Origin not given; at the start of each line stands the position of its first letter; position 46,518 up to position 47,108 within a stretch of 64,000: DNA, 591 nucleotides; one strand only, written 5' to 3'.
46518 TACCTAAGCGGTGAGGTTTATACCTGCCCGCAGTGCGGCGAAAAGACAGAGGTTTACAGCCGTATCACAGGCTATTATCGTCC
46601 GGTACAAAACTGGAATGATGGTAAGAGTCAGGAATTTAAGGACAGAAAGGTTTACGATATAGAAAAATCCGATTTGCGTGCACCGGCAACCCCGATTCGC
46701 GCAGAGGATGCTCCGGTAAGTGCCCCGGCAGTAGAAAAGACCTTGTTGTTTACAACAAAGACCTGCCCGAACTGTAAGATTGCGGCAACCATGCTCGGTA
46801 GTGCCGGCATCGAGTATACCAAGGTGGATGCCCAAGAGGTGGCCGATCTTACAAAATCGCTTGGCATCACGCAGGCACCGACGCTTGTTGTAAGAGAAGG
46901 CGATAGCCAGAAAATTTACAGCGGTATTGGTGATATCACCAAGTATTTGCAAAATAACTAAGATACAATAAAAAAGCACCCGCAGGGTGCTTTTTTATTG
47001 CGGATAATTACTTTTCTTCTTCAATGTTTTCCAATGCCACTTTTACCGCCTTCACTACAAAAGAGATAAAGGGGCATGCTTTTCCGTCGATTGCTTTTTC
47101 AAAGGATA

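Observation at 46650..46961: Class III ribonucleotide reductase fused to a C-terminal glutaredoxin/NrdH-like CPNC domain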

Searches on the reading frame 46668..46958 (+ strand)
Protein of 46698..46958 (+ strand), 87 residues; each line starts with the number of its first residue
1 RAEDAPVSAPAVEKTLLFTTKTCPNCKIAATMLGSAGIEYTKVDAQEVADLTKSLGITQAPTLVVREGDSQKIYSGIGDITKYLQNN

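Call 37: search_protein_representatives(protein=window:46698-46958:+)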
Query: 87 residues. Proteins with E-value up to 0.001 (for the whole library): 544; up to 1e-10: 152; up to 1e-30: 0. The best 150 are listed.
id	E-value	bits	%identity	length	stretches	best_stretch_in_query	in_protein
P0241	4.2e-22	93.9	45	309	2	10-85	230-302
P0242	1.1e-17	79.9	48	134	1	3-86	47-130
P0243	1.5e-16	76.3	47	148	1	10-85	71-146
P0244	1.5e-16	76.3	49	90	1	14-85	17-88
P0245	3.4e-16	75.2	51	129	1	7-85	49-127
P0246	8.4e-16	73.9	54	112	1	16-86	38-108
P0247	3.9e-15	71.8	45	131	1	3-85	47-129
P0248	4.7e-15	71.5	48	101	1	3-85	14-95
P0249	5.5e-15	71.3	45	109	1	10-85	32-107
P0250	6.7e-15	71.0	53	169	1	14-86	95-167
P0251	8.4e-15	70.7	51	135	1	15-85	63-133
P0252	9.9e-15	70.5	53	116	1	5-85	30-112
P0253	1.1e-14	70.3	52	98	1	11-85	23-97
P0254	1.8e-14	69.7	49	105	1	3-84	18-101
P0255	1.9e-14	69.6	52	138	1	12-84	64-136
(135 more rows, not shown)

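Call 44: fold_search(model_id=the predicted structure, library=pdb)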
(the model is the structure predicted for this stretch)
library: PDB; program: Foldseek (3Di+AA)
matches with E <= 10: 1542; with E <= 0.001: 110
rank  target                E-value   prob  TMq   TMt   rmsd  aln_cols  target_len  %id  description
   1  8gdy_B                1.1e-04  1.00  0.53  0.45   4.2        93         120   28  Crystal structure of the human PDI first domain with 9 mutations (released 2024-01-24)
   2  7asw                  1.3e-04  1.00  0.62  0.54   3.1        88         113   20  Crystal structure of chloroplastic thioredoxin z defines a novel type-specific target recognition (released 2021-05-19)
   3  1v98_A                1.5e-04  1.00  0.57  0.60   3.8        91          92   18  Crystal Structure Analysis of Thioredoxin from Thermus thermophilus (released 2005-02-01)
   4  8gdy_A                1.7e-04  1.00  0.51  0.44   4.4        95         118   28  Crystal structure of the human PDI first domain with 9 mutations (released 2024-01-24)
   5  4j57_E                1.9e-04  1.00  0.63  0.60   2.4        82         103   22  Structure of Plasmodium falciparum thioredoxin reductase-thioredoxin complex (released 2013-07-10)
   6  6x0b_A                1.9e-04  1.00  0.60  0.52   2.6        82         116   17  Crystal Structure of Thioredoxin NaTrxh from Nicotiana alata (released 2020-07-22)
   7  1mek_MODEL_1_A        2.0e-04  1.00  0.46  0.39   5.0        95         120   32  HUMAN PROTEIN DISULFIDE ISOMERASE, NMR, 40 STRUCTURES (released 1997-04-21)
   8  2oe3_B                2.1e-04  1.00  0.61  0.57   2.6        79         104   19  Crystal Structure of Mitochondrial Thioredoxin 3 from Saccharomyces cerevisiae (oxidized form) (released 2008-01-08)
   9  6zmu_A                2.1e-04  1.00  0.60  0.55   3.2        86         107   17  Crystal structure of the germline-specific thioredoxin protein Deadhead (Thioredoxin-1) from Drospohila melanogaster,  (released 2020-10-21)
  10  2mmn_MODEL_1_A        2.3e-04  1.00  0.62  0.58   2.5        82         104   23  Solution Structure of the Reduced Thioredoxin from Plasmodium falciparum (released 2015-04-15)
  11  2vm2_B                2.3e-04  1.00  0.60  0.56   2.9        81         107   18  Crystal structure of barley thioredoxin h isoform 1 crystallized using PEG as precipitant (released 2008-04-29)
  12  6zmu_B                2.4e-04  1.00  0.64  0.60   2.5        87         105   20  Crystal structure of the germline-specific thioredoxin protein Deadhead (Thioredoxin-1) from Drospohila melanogaster,  (released 2020-10-21)
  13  2fa4_A                2.8e-04  1.00  0.67  0.63   2.3        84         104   20  Crystal Structure of Oxidized Form from Saccharomyces cerevisiae (released 2006-12-06)
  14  9ncl                  2.8e-04  1.00  0.63  0.58   2.8        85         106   20  Arsenic treated Treponema pallidum thioredoxin strain Nichols (released 2026-02-11)
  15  2o85                  2.8e-04  1.00  0.62  0.59   2.9        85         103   18  S. Aureus thioredoxin P31T mutant (released 2007-07-24)
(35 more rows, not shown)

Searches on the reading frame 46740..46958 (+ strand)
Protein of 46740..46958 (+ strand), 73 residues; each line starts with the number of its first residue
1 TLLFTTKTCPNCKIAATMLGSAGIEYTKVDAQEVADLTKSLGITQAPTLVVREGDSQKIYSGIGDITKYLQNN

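Call 61: search_solved_structures(query=window:46740-46958:+, max_evalue=1, show_alignments=2)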
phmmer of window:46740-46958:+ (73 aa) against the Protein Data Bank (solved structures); distinct sequences matched with E-value up to 1: 42.
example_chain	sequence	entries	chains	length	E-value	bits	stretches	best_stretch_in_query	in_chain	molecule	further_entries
2l6c_A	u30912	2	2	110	5.3e-05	26.7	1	3-64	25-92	Thioredoxin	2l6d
2klx_A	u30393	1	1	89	0.0029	21.2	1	2-32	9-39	Glutaredoxin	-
4f2i_A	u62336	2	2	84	0.0034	21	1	3-51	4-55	Glutaredoxin NrdH, putative | Glutaredoxin-like protein NrdH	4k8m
4hs1_A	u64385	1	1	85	0.0035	21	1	3-51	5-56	Glutaredoxin NrdH, putative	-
4tr0_A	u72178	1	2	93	0.0087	19.8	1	3-33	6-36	Glutaredoxin 3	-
4fiw_A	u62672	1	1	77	0.0089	19.7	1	3-54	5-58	Putative glutaredoxin NrdH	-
1r7h_A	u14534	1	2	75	0.013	19.2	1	3-51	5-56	NrdH-redoxin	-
1a8l_A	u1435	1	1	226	0.032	18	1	2-34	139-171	PROTEIN DISULFIDE OXIDOREDUCTASE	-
1j08_A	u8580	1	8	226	0.035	17.8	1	2-34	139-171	glutaredoxin-like protein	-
7c10_A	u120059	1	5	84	0.052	17.3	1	2-51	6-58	Glutaredoxin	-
2ywm_A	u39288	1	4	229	0.067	16.9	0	3-57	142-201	Glutaredoxin-like protein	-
1fov_A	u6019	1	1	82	0.072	16.9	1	3-51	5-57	GLUTAREDOXIN 3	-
2ayt_A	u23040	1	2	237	0.076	16.8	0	3-57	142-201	glutaredoxin-like protein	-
2mzc_A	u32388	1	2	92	0.081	16.7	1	2-39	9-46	Glutaredoxin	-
6x0b_A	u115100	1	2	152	0.083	16.7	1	5-55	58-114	Thioredoxin H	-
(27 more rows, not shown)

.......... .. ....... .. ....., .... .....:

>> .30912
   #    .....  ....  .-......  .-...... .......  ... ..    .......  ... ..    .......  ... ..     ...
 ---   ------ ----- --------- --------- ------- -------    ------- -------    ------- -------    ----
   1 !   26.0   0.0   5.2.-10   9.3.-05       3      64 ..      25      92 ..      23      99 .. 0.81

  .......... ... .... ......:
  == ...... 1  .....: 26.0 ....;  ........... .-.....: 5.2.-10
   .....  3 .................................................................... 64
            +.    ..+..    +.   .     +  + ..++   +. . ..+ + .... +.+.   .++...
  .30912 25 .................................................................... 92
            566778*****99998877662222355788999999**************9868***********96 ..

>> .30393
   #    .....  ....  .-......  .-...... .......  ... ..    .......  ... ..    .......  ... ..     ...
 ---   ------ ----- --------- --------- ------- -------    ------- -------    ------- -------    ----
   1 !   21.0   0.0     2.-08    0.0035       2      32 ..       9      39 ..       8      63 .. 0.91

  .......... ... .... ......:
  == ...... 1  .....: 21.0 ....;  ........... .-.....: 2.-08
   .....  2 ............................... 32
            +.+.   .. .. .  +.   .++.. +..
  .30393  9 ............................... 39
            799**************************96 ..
